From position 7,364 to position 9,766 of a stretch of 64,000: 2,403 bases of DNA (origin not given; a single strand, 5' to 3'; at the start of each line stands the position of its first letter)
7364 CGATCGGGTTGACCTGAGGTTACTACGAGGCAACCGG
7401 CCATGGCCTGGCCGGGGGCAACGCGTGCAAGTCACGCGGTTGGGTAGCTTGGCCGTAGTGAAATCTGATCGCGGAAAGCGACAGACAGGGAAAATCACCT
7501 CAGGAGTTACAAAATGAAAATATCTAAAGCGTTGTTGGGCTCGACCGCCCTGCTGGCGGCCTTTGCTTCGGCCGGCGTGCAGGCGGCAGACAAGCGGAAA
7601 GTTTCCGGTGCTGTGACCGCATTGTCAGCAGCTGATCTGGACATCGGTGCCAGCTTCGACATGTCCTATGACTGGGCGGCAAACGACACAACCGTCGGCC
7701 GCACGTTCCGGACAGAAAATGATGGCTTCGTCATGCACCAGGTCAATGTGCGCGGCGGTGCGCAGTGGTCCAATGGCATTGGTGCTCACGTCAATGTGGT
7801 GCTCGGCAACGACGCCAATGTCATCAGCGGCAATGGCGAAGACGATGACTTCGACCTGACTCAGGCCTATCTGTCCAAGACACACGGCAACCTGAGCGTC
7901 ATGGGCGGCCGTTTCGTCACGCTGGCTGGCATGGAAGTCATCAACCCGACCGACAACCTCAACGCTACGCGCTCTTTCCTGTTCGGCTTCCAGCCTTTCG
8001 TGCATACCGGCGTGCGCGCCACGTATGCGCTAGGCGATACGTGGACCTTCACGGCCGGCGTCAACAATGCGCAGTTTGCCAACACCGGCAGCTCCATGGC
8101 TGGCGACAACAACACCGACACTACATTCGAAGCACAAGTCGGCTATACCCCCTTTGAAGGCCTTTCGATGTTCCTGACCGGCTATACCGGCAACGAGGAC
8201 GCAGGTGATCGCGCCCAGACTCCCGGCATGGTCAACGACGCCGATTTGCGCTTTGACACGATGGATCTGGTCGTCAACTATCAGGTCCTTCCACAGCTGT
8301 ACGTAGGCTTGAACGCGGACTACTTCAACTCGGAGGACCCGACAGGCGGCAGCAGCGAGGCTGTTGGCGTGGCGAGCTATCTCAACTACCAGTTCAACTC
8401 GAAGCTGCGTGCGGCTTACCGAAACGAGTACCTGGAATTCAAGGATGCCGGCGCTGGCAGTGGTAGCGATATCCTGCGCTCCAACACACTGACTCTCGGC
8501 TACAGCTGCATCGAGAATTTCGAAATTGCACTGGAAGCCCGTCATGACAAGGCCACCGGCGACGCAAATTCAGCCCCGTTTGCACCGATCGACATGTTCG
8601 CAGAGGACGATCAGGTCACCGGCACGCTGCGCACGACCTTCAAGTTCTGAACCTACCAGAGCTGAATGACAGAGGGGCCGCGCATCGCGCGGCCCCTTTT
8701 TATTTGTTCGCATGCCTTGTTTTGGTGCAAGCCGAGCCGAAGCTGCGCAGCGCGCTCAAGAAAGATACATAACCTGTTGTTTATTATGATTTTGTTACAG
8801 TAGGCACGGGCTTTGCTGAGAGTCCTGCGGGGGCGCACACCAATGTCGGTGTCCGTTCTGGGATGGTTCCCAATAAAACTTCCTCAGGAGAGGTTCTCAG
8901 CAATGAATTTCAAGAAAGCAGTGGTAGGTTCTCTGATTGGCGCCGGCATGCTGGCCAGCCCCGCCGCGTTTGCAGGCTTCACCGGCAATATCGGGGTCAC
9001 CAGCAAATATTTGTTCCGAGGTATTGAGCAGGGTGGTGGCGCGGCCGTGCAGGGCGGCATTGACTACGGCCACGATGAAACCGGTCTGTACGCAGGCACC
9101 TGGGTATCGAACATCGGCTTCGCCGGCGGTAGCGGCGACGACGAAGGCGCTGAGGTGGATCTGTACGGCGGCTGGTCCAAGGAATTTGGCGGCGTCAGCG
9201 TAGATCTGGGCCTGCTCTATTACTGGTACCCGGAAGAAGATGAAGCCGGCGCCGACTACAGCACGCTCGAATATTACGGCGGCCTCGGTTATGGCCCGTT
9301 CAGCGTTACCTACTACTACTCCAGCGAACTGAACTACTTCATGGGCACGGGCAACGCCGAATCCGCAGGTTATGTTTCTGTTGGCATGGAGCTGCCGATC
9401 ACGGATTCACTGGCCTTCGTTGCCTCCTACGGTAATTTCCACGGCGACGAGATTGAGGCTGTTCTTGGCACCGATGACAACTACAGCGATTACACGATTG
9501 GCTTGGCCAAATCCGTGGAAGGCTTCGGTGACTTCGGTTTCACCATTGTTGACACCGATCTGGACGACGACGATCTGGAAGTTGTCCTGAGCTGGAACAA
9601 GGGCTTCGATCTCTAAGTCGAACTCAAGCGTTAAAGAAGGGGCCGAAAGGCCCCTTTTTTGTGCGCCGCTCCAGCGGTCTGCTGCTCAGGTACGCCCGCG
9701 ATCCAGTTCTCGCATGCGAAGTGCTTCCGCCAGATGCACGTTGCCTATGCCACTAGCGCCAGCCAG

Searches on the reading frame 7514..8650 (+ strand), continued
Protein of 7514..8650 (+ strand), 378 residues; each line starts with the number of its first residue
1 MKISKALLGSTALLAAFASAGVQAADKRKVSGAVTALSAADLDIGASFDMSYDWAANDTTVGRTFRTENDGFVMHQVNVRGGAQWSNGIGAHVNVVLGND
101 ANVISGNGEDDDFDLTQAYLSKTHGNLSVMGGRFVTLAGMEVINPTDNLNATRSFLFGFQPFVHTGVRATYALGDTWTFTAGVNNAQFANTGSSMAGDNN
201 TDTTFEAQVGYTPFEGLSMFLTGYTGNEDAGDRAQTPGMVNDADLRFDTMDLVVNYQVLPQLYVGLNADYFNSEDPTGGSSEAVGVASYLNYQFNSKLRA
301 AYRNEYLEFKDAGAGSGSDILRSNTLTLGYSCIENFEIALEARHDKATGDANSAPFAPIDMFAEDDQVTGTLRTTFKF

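Call 27: find_encoding_contigs(protein=P0002, flank=2000, max_places=2)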
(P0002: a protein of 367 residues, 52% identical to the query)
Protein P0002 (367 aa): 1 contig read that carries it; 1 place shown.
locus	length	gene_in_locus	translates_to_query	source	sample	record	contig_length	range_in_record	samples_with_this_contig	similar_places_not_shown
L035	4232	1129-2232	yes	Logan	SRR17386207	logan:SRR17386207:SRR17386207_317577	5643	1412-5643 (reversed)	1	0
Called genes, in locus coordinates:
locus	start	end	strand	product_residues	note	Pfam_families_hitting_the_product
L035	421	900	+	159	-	PF13442:Cytochrome_CBB3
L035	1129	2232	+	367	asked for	PF07642:BBP2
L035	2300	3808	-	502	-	PF13541:ChlI, PF01078:Mg_chelatase, PF00493:MCM (weak), PF07728:AAA_5 (weak), PF13335:Mg_chelatase_C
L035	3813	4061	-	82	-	PF04380:BMFP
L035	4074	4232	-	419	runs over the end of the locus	PF07399:Na_H_antiport_3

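Call 54: find_encoding_contigs(protein=P0046, flank=2500, max_places=3)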
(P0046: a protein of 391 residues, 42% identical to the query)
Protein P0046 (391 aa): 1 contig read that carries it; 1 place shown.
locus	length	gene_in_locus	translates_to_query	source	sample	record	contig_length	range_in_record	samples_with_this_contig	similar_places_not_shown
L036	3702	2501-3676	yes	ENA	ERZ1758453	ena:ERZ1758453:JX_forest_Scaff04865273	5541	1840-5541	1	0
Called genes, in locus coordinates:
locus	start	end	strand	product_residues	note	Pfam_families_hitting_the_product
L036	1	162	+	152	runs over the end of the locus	PF13442:Cytochrome_CBB3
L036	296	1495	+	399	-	PF13609:Porin_4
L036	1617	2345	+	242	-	PF09694:Gcw_chp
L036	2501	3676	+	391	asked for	PF07642:BBP2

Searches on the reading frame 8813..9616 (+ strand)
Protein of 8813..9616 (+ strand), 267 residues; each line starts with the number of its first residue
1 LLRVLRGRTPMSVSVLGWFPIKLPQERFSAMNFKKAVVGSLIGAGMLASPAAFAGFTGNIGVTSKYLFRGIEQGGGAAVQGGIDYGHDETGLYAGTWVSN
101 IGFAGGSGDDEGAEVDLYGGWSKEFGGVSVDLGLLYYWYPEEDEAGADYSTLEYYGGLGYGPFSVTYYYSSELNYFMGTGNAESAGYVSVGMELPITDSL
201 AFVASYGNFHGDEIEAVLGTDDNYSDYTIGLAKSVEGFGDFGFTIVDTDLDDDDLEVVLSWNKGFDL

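Call 6: search_protein_families(library=pfam, proteins=[window:8813-9616:+])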
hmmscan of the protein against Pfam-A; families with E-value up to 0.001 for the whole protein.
window:8813-9616:+ (267 aa): 1 family
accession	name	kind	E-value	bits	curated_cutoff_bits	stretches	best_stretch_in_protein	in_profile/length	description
PF09694.16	Gcw_chp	-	1.8e-32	113.7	24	1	50-252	4-205/230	Bacterial protein of unknown function (Gcw_chp)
